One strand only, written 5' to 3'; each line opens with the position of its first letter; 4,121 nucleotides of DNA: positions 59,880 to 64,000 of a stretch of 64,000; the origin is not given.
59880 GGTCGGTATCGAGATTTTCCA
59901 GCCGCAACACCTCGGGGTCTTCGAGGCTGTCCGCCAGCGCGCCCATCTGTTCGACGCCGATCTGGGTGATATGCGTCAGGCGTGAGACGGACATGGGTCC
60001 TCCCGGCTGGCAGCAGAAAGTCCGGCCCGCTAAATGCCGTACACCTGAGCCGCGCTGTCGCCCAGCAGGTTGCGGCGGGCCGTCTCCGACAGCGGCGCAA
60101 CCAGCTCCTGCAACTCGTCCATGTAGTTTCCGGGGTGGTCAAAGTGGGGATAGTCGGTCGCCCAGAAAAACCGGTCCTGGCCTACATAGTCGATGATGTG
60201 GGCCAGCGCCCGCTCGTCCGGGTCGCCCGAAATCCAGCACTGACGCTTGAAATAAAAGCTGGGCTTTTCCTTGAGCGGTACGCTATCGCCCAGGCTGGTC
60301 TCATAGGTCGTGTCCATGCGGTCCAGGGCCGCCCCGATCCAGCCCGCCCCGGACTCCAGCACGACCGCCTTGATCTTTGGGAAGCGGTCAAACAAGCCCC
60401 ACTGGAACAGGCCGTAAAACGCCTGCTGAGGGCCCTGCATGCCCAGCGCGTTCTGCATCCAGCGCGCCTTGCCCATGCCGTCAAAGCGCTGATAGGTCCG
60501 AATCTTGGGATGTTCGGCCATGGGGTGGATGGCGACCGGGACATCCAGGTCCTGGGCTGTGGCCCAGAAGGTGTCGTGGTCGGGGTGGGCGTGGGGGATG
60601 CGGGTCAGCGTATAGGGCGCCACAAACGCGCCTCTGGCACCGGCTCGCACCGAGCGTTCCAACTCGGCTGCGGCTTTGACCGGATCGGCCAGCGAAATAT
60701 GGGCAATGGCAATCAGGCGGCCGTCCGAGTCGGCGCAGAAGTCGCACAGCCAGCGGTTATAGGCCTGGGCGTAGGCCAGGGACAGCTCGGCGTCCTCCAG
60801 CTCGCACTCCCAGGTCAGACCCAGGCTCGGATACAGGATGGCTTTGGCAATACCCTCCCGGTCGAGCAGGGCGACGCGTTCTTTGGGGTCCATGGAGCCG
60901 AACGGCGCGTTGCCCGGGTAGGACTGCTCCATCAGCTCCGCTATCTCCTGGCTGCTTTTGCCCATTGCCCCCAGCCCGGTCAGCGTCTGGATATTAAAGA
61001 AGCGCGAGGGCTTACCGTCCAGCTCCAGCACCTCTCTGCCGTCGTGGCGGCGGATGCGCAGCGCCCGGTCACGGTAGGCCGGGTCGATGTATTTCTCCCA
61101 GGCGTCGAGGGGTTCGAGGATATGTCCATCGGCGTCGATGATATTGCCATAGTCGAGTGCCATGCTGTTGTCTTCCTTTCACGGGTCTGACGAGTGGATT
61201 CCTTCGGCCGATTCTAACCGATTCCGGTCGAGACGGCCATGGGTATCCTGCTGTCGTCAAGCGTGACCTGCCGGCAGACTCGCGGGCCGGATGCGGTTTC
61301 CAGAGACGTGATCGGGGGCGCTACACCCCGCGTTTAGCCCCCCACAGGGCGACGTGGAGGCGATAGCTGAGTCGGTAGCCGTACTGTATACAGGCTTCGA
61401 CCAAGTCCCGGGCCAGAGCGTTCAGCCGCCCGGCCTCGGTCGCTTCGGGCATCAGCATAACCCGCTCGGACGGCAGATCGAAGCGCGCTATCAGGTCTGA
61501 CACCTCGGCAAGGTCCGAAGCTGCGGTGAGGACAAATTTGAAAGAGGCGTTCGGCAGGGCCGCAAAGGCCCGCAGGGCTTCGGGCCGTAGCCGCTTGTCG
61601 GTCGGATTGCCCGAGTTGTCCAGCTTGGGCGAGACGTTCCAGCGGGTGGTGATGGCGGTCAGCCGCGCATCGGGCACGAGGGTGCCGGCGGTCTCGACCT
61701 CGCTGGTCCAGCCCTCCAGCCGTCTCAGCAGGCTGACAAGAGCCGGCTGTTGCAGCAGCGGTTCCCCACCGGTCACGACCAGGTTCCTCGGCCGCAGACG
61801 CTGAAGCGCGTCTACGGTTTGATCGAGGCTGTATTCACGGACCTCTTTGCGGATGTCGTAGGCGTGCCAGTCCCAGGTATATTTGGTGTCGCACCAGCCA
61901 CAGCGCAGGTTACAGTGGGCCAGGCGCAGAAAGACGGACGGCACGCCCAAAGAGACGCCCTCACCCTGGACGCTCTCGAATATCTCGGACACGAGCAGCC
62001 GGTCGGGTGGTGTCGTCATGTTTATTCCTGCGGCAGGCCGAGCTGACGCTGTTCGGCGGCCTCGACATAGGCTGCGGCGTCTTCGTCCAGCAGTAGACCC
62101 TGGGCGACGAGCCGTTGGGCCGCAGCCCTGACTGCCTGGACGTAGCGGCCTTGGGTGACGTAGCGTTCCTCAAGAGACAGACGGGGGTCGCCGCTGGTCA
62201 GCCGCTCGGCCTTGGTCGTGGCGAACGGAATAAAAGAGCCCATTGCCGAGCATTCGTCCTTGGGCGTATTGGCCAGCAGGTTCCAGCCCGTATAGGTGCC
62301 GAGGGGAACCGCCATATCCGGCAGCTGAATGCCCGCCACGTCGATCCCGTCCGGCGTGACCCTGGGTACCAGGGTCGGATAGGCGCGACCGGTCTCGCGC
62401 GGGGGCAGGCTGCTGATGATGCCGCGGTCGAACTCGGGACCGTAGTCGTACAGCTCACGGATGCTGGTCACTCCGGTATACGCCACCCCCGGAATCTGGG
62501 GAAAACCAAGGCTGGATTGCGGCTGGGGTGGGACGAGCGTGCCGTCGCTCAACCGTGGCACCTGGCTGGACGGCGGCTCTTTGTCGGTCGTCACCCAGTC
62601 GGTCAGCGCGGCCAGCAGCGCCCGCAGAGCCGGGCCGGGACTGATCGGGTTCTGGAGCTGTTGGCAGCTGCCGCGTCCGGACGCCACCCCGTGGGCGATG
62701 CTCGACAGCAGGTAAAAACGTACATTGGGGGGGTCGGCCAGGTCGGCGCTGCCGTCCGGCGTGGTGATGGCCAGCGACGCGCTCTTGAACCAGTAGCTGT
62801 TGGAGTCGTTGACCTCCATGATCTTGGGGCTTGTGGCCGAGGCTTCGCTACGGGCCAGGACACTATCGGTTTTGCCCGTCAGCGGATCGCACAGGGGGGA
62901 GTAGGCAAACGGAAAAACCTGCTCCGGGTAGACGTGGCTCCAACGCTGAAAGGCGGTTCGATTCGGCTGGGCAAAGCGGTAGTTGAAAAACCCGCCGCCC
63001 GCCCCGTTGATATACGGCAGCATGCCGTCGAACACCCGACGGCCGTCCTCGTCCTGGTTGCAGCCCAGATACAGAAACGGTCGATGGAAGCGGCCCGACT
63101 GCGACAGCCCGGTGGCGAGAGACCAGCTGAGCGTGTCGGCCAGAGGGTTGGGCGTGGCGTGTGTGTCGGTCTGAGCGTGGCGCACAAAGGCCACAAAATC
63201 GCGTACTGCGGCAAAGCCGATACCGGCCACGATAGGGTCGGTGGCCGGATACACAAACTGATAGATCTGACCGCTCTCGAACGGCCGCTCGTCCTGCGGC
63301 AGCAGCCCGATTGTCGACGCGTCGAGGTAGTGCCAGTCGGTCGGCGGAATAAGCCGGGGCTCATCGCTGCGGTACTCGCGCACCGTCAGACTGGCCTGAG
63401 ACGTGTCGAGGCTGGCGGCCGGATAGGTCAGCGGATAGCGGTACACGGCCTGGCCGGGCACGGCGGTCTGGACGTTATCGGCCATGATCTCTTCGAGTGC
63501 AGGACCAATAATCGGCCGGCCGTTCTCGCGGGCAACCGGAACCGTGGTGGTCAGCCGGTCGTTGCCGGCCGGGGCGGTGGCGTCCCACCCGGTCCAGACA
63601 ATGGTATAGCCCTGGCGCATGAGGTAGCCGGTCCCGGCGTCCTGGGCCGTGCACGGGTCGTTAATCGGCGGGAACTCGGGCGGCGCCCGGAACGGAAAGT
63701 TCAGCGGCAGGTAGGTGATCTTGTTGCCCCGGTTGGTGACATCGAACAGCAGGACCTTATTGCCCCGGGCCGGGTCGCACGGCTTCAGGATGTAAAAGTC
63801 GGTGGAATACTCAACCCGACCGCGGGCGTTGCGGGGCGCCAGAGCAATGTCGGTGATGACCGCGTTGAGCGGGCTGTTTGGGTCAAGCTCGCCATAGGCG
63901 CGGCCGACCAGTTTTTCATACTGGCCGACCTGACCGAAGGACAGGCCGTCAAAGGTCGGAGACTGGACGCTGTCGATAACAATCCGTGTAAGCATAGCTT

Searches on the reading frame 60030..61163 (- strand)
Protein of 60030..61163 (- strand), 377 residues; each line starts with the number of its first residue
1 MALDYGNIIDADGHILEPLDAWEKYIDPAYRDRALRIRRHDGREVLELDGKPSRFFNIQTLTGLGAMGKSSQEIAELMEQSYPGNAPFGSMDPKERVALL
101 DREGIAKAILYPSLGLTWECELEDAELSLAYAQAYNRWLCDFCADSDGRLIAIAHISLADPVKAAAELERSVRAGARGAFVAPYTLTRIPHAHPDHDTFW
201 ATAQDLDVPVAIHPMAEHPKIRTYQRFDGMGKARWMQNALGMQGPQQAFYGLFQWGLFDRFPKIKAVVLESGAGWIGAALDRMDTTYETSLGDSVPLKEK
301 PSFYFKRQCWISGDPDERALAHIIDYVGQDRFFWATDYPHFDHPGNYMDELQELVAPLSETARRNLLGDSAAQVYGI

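Call 20: search_protein_families(library=pfam, proteins=[window:60030-61163:-], max_evalue=0.0001)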
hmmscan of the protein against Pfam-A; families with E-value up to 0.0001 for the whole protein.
window:60030-61163:- (377 aa): 1 family
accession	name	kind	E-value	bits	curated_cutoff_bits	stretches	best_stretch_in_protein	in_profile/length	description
PF04909.20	Amidohydro_2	-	5.5e-26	92.4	26.4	1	125-377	55-289/289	Amidohydrolase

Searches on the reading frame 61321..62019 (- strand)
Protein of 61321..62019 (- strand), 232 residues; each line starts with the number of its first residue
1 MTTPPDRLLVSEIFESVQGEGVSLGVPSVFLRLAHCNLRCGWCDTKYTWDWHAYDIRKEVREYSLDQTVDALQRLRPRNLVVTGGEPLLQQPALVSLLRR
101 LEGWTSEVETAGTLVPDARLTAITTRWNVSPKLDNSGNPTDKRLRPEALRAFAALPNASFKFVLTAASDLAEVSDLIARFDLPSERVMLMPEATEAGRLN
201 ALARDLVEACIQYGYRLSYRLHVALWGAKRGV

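Call 78: search_protein_families(library=pfam, proteins=[window:61321-62019:-], max_evalue=0.001)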
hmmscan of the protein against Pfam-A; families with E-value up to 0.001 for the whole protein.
window:61321-62019:- (232 aa): 2 families
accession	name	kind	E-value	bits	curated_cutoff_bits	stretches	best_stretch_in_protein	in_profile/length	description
PF04055.27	Radical_SAM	-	3.5e-09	37.5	29.5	1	35-116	6-90/166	Radical SAM superfamily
PF13353.11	Fer4_12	-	3.9e-09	37.3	22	1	17-103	1-79/137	4Fe-4S single cluster domain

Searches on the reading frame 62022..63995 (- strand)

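Call 20: search_protein_families(library=pfam, proteins=[window:62022-63995:-], max_evalue=0.0001)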
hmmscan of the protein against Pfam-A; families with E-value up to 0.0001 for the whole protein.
window:62022-63995:- (657 aa): 1 family
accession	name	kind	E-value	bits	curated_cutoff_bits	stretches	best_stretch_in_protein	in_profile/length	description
PF20091.5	Abhydrolase_10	-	1.5e-34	120.2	23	1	245-644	134-428/429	Alpha/beta hydrolase domain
